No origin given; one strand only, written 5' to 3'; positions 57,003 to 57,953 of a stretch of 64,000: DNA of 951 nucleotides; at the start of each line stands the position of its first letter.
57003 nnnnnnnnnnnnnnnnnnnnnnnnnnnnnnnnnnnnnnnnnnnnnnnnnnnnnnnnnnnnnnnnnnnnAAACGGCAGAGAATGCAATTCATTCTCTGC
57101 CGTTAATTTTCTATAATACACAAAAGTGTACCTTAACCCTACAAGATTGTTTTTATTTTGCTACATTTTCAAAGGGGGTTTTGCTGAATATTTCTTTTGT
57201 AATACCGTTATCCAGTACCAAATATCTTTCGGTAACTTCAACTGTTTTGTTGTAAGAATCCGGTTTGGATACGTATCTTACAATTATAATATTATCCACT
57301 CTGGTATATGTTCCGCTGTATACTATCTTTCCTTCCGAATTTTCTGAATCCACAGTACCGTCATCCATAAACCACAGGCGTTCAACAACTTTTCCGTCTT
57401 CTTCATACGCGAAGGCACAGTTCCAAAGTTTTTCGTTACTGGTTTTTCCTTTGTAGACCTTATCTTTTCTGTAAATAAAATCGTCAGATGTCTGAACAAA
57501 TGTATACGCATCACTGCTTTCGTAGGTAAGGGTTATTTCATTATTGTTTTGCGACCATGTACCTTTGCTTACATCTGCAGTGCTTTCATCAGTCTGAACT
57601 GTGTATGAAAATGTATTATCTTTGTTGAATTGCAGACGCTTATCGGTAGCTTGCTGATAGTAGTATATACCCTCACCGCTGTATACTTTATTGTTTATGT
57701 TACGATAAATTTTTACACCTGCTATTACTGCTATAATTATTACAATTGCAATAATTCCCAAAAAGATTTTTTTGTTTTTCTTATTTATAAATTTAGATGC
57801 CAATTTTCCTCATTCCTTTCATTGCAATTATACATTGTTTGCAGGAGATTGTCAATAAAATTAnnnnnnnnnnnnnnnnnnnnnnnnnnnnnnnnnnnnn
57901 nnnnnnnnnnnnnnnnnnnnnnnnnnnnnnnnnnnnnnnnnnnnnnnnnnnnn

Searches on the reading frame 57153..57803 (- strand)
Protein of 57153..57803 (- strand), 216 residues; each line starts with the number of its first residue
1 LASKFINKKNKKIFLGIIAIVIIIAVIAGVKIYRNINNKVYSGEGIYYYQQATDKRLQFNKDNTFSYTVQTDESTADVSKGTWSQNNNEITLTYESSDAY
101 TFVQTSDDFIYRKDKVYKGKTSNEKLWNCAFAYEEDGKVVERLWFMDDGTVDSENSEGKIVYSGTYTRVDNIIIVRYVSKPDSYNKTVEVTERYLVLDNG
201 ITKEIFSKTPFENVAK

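Call 79: search_protein_families(library=pfam, proteins=[window:57153-57803:-], max_evalue=0.001)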
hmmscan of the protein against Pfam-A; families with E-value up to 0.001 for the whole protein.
window:57153-57803:- (216 aa): 2 families
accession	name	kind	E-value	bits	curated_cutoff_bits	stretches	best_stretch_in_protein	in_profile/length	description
PF13648.12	Lipocalin_4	-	9.1e-06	26.9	22.4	1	36-107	7-85/89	Lipocalin-like domain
PF04170.18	NlpE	-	0.00087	20.5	22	0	55-111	15-74/86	NlpE N-terminal domain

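Call 80: find_homologous_proteins(query=window:57153-57803:-, max_evalue=1e-20)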
Query window:57153-57803:- (216 aa): 19 proteins with E <= 1e-20 among 206 candidates.
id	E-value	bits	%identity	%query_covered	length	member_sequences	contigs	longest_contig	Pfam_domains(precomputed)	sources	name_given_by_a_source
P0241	1.2e-135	468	100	100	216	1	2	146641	PF13648.13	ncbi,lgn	-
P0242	2.6e-114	398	81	100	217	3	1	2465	PF13648.13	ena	-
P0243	1.0e-96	340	74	100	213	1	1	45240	PF13648.13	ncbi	-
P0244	1.3e-96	340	69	100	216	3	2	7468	PF13648.13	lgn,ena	-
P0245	5.1e-83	296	62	100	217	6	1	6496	PF13648.13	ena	-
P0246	1.1e-72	262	58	93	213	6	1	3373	-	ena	-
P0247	4.4e-71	257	60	85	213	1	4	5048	-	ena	-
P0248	4.0e-69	250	58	85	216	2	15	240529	-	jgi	-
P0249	2.2e-67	245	59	85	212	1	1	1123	-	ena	-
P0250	1.2e-66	242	57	93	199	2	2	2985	PF13648.13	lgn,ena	-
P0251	2.5e-66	241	55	93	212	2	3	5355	-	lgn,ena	-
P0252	2.0e-62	228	56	87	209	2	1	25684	PF13648.13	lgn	-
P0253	3.0e-62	228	59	83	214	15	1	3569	PF13648.13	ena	-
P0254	2.5e-61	225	53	98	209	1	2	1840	PF13648.13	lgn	-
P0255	2.6e-61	225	48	88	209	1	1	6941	PF13648.13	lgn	-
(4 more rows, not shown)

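Call 81: find_encoding_contigs(protein=P0241, flank=1500, max_places=3)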
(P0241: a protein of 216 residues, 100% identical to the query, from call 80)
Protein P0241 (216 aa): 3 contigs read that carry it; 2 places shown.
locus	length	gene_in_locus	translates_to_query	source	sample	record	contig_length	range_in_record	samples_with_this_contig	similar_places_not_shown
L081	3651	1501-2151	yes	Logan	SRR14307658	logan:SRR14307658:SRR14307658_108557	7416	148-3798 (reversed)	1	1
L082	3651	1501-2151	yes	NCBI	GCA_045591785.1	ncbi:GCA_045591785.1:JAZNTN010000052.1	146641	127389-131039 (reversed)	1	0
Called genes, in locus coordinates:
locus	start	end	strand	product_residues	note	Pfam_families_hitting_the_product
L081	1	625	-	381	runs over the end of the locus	-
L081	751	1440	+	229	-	PF00395:SLH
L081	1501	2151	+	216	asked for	PF13648:Lipocalin_4 (faint)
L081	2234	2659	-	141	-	PF04973:NMN_transporter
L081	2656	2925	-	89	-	-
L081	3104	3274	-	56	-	PF00037:Fer4 (weak), PF13237:Fer4_10, PF13534:Fer4_17 (faint), PF12838:Fer4_7, PF13187:Fer4_9, PF12797:Fer4_2 (weak), PF00037:Fer4, PF12837:Fer4_6 (weak), +5 more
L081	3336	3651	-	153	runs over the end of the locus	?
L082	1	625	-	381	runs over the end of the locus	-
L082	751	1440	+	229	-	PF00395:SLH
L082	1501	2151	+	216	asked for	PF13648:Lipocalin_4 (faint)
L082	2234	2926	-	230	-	PF04973:NMN_transporter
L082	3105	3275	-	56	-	PF00037:Fer4 (weak), PF13237:Fer4_10, PF13534:Fer4_17 (faint), PF12838:Fer4_7, PF13187:Fer4_9, PF12797:Fer4_2 (weak), PF00037:Fer4, PF12837:Fer4_6 (weak), +5 more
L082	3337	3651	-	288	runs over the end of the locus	PF04468:PSP1, PF28472:PSP1_3rd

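Call 82: find_encoding_contigs(protein=P0243, flank=1500, max_places=2)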
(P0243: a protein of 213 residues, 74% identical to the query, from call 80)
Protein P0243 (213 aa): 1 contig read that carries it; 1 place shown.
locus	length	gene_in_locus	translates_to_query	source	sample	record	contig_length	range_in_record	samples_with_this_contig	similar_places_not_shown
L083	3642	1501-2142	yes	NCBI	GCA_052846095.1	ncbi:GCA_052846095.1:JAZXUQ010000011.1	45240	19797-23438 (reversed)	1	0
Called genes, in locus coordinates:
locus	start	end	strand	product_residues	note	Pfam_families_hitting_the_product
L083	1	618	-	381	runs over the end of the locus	-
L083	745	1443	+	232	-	PF00395:SLH (weak)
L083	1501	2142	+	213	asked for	PF13648:Lipocalin_4 (faint)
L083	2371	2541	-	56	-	PF00037:Fer4 (weak), PF13237:Fer4_10, PF13534:Fer4_17 (faint), PF12838:Fer4_7, PF13187:Fer4_9, PF12797:Fer4_2 (weak), PF12837:Fer4_6 (weak), PF00037:Fer4, +5 more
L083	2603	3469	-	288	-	PF04468:PSP1, PF28472:PSP1_3rd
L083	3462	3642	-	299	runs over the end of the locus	PF13177:DNA_pol3_delta2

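Call 83: find_encoding_contigs(protein=P0244, flank=1500, max_places=2)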
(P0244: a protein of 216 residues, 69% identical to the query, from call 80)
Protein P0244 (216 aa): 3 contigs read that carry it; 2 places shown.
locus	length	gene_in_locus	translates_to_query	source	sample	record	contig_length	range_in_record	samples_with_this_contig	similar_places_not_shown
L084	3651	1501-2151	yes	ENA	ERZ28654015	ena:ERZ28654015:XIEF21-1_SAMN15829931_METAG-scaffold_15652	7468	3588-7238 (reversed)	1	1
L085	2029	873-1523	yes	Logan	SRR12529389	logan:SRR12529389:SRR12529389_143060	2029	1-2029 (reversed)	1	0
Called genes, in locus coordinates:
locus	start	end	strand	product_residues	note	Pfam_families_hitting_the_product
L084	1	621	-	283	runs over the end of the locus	?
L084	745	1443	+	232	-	PF00395:SLH (weak)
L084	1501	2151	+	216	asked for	PF13648:Lipocalin_4 (faint)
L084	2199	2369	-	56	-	PF00037:Fer4 (weak), PF13237:Fer4_10, PF13534:Fer4_17 (faint), PF12838:Fer4_7, PF13187:Fer4_9, PF12797:Fer4_2 (weak), PF00037:Fer4, PF12837:Fer4_6 (weak), +6 more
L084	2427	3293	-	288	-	PF04468:PSP1, PF28472:PSP1_3rd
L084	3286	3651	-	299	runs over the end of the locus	PF13177:DNA_pol3_delta2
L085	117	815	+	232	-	PF00395:SLH (weak)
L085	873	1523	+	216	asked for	PF13648:Lipocalin_4 (faint)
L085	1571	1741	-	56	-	PF00037:Fer4 (weak), PF13237:Fer4_10, PF13534:Fer4_17 (faint), PF12838:Fer4_7, PF13187:Fer4_9, PF12797:Fer4_2 (weak), PF00037:Fer4, PF12837:Fer4_6 (weak), +6 more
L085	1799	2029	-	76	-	?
